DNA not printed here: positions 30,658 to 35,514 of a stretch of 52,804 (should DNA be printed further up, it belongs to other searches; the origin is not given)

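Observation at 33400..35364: The N-terminal 650 aa of the giant ATPase are a decayed, catalytically dead P1B-type ATPase module fused to an intact pump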

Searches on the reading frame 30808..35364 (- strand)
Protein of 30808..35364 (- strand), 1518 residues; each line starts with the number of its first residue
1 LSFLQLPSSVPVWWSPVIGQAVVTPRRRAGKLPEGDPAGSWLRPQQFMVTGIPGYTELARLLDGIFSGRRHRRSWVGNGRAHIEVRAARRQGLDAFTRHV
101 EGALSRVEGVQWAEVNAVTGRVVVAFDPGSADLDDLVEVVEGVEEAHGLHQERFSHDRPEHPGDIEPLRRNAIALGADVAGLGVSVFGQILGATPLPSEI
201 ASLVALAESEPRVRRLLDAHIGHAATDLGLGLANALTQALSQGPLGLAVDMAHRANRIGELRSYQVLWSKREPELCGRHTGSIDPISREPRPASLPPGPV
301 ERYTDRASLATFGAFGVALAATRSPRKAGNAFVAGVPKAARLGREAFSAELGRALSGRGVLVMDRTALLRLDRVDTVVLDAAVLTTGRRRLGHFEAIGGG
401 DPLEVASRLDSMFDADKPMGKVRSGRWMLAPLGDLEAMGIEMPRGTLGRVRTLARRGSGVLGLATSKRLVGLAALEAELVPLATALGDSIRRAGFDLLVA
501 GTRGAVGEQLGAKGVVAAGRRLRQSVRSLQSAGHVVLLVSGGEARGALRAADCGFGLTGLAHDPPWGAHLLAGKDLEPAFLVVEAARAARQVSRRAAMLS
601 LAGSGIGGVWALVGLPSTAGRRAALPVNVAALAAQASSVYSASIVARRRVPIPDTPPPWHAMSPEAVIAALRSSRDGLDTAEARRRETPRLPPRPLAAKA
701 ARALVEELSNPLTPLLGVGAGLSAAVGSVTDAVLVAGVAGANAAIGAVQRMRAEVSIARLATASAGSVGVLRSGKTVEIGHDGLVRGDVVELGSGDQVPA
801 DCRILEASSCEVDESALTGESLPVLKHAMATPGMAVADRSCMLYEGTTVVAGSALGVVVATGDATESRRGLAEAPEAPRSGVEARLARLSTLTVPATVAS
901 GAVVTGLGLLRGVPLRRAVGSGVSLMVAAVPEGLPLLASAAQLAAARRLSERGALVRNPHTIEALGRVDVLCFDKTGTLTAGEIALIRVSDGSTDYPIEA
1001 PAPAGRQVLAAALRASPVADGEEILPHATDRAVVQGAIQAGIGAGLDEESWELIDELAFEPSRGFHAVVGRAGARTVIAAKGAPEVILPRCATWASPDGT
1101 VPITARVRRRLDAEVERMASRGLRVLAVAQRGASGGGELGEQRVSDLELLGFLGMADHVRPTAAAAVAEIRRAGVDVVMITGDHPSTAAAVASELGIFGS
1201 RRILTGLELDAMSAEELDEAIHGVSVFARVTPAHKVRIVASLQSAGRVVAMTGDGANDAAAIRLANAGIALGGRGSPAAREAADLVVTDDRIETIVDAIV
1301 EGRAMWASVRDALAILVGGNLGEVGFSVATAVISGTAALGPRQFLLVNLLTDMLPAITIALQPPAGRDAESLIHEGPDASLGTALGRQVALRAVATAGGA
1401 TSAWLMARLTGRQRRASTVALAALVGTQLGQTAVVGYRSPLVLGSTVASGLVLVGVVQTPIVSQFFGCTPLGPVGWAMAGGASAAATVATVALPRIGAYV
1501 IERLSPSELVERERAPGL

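Call 3: search_protein_families(library=pfam, proteins=[window:30808-35364:-], max_evalue=10)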
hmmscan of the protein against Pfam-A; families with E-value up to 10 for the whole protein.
window:30808-35364:- (1518 aa): 8 families
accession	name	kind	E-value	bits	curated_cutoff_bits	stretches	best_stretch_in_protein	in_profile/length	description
PF00122.25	E1-E2_ATPase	-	1.4e-39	136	28.1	1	766-951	5-180/181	E1-E2 ATPase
PF00702.32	Hydrolase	-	2.5e-17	64.3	26.4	1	968-1265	1-190/191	haloacid dehalogenase-like hydrolase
PF00689.26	Cation_ATPase_C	-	7.9e-15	55.5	27.3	1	1338-1489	3-168/175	Cation transporting ATPase, C-terminus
PF13246.12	Cation_ATPase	-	4.2e-06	27.1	21.7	1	1019-1093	14-90/91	Cation transport ATPase (P-type)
PF00403.32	HMA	-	2.7e-05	24.9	24.8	1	98-142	14-58/62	Heavy-metal-associated domain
PF00690.31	Cation_ATPase_N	-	0.014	15.5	20.4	1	659-687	1-30/69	Cation transporter/ATPase, N-terminus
PF08282.18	Hydrolase_3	-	0.015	15.5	20.9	1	1247-1299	204-255/255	haloacid dehalogenase-like hydrolase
PF12710.13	HAD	-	0.72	10.7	27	1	1159-1261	86-187/189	haloacid dehalogenase-like hydrolase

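Call 4: search_protein_families(library=ncbifam, proteins=[window:30808-35364:-], max_evalue=10)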
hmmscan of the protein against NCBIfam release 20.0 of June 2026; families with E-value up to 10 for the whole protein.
window:30808-35364:- (1518 aa): 33 families (the best 25 are shown)
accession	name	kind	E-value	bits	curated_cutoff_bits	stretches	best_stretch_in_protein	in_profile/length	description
TIGR01522.1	ATPase-IIA2_Ca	equivalog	3.1e-116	389.2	798.3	1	709-1363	60-704/854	calcium-transporting P-type ATPase, PMR1-type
TIGR01116.1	ATPase-IIA1_Ca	equivalog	6.5e-103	345.3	703.4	2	1056-1365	378-660/799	calcium-translocating P-type ATPase, SERCA-type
TIGR01647.1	ATPase-IIIA_H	equivalog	1.7e-90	304.3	615.5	1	703-1360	29-645/755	plasma-membrane proton-efflux P-type ATPase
TIGR01524.1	ATPase-IIIB_Mg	equivalog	2.1e-88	297.2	610.75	1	661-1353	17-708/867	magnesium-translocating P-type ATPase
TIGR01523.1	ATPase-IID_K-Na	equivalog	4.5e-78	262.9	645.05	3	1076-1362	510-812/997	potassium/sodium efflux P-type ATPase, fungal-type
TIGR01494.1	ATPase_P-type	subfamily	2.7e-77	260.2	62.3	4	741-993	8-236/478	HAD-IC family P-type ATPase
TIGR01517.1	ATPase-IIB_Ca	equivalog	5.5e-77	259.7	507.05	1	745-1365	134-745/882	calcium-translocating P-type ATPase, PMCA-type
TIGR01106.1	ATPase-IIC_X-K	subfamily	1.7e-70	238.1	946.1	3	769-984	144-360/997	Na,H/K antiporter P-type ATPase subunit alpha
NF011702.0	PRK15122.1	subfamily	5.8e-70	236.3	975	1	667-1353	39-747/907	magnesium-translocating P-type ATPase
TIGR01525.1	ATPase-IB_hvy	subfamily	7.8e-67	226.4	346.25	2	717-1329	6-533/560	heavy metal translocating P-type ATPase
TIGR01657.1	P-ATPase-V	hypoth_equivalog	5.6e-66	222.8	618.25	3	748-989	212-469/1055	ATP13A2 family polyamine export P-type ATPase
TIGR01511.1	ATPase-IB1_Cu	subfamily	1.1e-46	159.9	397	4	747-991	61-284/542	copper-translocating P-type ATPase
TIGR01512.1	ATPase-IB2_Cd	subfamily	7.9e-46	156.8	313.5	3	718-1036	7-302/494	cadmium family heavy metal-translocating P-type ATPase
NF008262.1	PRK11033.1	equivalog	7e-38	130.6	1005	2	749-990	217-447/731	zinc/cadmium/mercury/lead-transporting ATPase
NF033775.1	P_type_ZntA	exception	2e-33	115.6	1240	3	727-989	198-451/732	Zn(II)/Cd(II)/Pb(II) translocating P-type ATPase ZntA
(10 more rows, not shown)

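Call 64: find_encoding_contigs(protein=window:30808-35364:-, flank=10000, max_places=3)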
Protein window:30808-35364:- (1518 aa): no gene with exactly this product is on record in the collection.

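Call 66: find_encoding_contigs(protein=window:30808-35223:-, flank=10000, max_places=3)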
Protein window:30808-35223:- (1471 aa): 2 contigs read that carry it; 2 places shown.
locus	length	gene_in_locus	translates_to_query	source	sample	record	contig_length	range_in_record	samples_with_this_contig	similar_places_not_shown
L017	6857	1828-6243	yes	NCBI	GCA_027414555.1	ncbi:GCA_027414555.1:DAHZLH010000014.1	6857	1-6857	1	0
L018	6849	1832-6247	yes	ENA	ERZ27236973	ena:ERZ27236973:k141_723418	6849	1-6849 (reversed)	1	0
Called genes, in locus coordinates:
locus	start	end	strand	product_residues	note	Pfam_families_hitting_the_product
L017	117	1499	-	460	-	-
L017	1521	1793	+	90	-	-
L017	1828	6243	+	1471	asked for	PF00122:E1-E2_ATPase, PF00702:Hydrolase, PF13246:Cation_ATPase, PF00689:Cation_ATPase_C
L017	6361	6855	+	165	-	?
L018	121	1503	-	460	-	-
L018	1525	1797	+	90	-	-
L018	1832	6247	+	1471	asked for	PF00122:E1-E2_ATPase, PF00702:Hydrolase, PF13246:Cation_ATPase, PF00689:Cation_ATPase_C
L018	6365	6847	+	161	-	?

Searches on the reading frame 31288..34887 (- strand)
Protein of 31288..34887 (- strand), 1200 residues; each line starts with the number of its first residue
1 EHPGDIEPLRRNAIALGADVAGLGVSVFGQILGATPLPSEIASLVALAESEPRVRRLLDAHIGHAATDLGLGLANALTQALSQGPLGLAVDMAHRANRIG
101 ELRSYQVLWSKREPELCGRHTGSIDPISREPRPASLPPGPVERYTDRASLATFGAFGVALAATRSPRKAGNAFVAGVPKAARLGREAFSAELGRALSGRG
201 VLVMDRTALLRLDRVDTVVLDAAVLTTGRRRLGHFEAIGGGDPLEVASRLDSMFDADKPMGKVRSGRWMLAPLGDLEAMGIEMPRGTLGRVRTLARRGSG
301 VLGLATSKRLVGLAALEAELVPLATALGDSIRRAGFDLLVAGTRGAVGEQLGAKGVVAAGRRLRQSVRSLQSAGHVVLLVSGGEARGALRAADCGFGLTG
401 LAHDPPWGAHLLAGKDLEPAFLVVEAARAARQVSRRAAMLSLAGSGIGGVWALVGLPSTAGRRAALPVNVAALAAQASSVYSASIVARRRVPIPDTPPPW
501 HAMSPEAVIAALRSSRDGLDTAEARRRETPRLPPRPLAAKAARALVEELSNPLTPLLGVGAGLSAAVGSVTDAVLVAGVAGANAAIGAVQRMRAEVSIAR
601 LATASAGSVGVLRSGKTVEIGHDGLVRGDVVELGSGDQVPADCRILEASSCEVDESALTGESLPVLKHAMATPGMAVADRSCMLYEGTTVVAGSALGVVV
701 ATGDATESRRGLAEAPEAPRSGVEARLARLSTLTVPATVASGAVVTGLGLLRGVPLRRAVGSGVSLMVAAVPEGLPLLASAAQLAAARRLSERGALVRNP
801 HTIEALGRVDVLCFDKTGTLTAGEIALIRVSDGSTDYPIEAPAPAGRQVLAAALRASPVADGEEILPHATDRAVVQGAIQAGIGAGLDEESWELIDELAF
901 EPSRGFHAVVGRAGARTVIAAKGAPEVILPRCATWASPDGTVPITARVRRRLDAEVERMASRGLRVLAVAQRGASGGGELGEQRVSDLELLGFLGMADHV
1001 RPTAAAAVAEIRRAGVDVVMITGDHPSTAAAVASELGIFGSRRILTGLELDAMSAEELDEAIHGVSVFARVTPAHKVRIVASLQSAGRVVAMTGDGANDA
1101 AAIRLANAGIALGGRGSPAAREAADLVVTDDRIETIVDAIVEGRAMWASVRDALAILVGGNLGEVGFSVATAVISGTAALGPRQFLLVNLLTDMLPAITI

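Call 74: predict_structure(alignment_id=A2)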
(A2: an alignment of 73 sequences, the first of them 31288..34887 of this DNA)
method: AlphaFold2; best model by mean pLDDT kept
length: 1200 residues; sequences in the alignment: 73
mean_pLDDT: 87.9   pTM: 0.80
mean pLDDT of the five models: 87.9, 86.4, 85.0, 83.1, 82.5
residues with pLDDT >= 90: 606; 70-90: 552; 50-70: 42; < 50: 0
segments of 3 or more residues with pLDDT < 50: none
pLDDT, mean of each block of 10 residues (from residue 1): 90 95 90 82 83 87 91 91 86 95 95 83 71 94 92 89 87 88 96 95 95 98 90 88 85 88 93 94 91 86 94 92 91 96 79 91 95 98 89 94 84 94 96 93 86 80 87 91 89 76 90 93 86 75 79 70 72 78 80 79 75 93 92 90 94 79 81 75 91 91 86 76 77 78 84 82 78 76 88 88 90 92 91 94 93 90 75 92 85 89 82 91 94 95 95 93 92 85 93 94 93 94 89 90 89 92 93 91 94 90 93 81 90 92 91 86 86 83 80 85
secondary structure, 60 per line:
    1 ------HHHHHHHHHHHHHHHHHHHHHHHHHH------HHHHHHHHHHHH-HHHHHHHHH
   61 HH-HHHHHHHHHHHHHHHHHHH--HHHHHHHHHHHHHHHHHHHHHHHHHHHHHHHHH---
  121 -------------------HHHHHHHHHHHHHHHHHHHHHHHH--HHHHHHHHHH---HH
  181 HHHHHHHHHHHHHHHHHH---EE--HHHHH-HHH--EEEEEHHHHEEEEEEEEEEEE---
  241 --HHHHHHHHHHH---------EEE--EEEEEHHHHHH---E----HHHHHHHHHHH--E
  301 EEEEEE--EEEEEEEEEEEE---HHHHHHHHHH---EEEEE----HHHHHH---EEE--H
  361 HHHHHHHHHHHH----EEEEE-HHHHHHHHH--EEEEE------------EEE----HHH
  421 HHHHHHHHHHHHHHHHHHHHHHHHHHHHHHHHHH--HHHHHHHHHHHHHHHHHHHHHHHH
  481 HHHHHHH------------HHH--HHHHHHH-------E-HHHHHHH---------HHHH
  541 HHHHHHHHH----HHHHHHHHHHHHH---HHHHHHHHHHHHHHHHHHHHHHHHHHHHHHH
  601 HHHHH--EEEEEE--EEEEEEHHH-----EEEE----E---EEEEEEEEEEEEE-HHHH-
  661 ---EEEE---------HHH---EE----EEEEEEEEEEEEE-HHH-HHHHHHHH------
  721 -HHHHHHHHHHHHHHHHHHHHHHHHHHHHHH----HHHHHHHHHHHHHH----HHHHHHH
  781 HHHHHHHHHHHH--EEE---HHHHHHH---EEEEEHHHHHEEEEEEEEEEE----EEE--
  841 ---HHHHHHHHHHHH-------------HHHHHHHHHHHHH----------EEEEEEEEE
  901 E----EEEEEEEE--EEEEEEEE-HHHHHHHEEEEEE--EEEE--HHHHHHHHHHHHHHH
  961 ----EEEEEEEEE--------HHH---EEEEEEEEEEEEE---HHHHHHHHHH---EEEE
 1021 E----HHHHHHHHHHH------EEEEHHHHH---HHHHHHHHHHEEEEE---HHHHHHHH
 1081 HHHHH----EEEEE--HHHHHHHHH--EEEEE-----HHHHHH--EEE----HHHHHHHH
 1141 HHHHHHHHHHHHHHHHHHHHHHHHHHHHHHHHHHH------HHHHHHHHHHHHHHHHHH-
elements in order (helices of 4 or more, strands of 3 or more residues): H7-32 H39-50 H52-62 H64-82 H85-117 H140-163 H166-175 H179-198 H206-210 E217-221 H222-225 E226-237 H243-253 E263-265 E268-272 H273-278 H287-297 E300-306 E309-320 H324-333 E337-341 H346-351 E355-357 H360-372 E377-381 H383-391 E394-398 E411-413 H418-454 H457-487 H505-511 H521-527 H537-549 H554-566 H570-605 E608-613 E616-621 E630-633 E642-654 H656-659 E664-667 E689-701 H707-714 H722-751 H756-769 H774-792 E795-797 H801-807 E811-815 H816-820 E821-831 E836-838 H844-855 H869-881 E892-901 E906-913 E916-923 H925-931 E932-937 E940-943 H946-960 E965-973 E988-1000 H1004-1013 E1017-1021 H1026-1036 E1043-1046 H1047-1051 H1055-1064 E1065-1069 H1073-1085 E1090-1094 H1097-1105 E1108-1112 H1118-1123 E1126-1128 H1133-1175 H1182-1199

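Call 79: fold_search(model_id=the predicted structure, library=pdb)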
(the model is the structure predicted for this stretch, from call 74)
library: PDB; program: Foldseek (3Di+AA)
matches with E <= 10: 534; with E <= 0.001: 272
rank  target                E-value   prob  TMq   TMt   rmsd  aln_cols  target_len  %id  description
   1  6zhh_A                4.7e-44  1.00  0.44  0.57   7.5       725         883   31  Ca2+-ATPase from Listeria Monocytogenes with G4 insertion. (released 2021-05-19)
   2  6zhh_G                8.5e-43  1.00  0.43  0.56   7.6       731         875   30  Ca2+-ATPase from Listeria Monocytogenes with G4 insertion. (released 2021-05-19)
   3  8iwt                  1.6e-41  1.00  0.48  0.63   5.6       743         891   28  hSPCA1 in the early E2P state (released 2023-12-27)
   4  6zhh_E                3.7e-41  1.00  0.45  0.59   7.2       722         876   31  Ca2+-ATPase from Listeria Monocytogenes with G4 insertion. (released 2021-05-19)
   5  7efn_A                4.0e-41  1.00  0.47  0.56   6.5       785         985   27  Crystal structure of the gastric proton pump K791S/E820D/Y340N/E936V in (BYK)E2BeF state (released 2021-09-01)
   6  5ylu_A                7.6e-41  1.00  0.48  0.58   5.9       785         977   26  Crystal structure of the gastric proton pump complexed with vonoprazan (released 2018-04-11)
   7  8wa5_A                1.3e-40  1.00  0.45  0.53   7.4       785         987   26  Cryo-EM structure of the gastric proton pump Y799W/E936Q mutant in K+-occluded (K+)E2-AlF state (released 2023-11-29)
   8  2zxe_A                1.3e-40  1.00  0.44  0.52   7.4       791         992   25  Crystal structure of the sodium - potassium pump in the E2.2K+.Pi state (released 2009-05-19)
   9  8ijv_A                1.5e-40  1.00  0.47  0.56   6.4       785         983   26  Cryo-EM structure of the gastric proton pump with bound DQ-02 (released 2023-08-30)
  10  8ijl_A                1.8e-40  1.00  0.46  0.55   6.7       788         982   24  Cyo-EM structure of wildtype non-gastric proton pump in the presence of Na+, AlF and ADP (released 2023-10-18)
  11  7yam                  3.2e-40  1.00  0.48  0.64   5.6       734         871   29  CryoEM structure of SPCA1a in E2P state (released 2023-03-22)
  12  6jxh_A                3.3e-40  1.00  0.45  0.53   7.4       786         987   26  K+-bound E2-MgF state of the gastric proton pump (Tyr799Trp) (released 2019-08-14)
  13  7efm_A                3.4e-40  1.00  0.48  0.57   6.3       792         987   26  Crystal structure of the gastric proton pump K791S/E820D/Y340N in (BYK)E2BeF state (released 2021-09-01)
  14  8iwu                  3.7e-40  1.00  0.46  0.60   6.1       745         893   29  hSPCA1 in the E2~P state (released 2023-12-27)
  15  7yai_A                3.7e-40  1.00  0.42  0.54   8.7       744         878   29  CryoEM structure of SPCA1a in E1-Ca-AMPPCP state subclass 3 (released 2023-03-22)
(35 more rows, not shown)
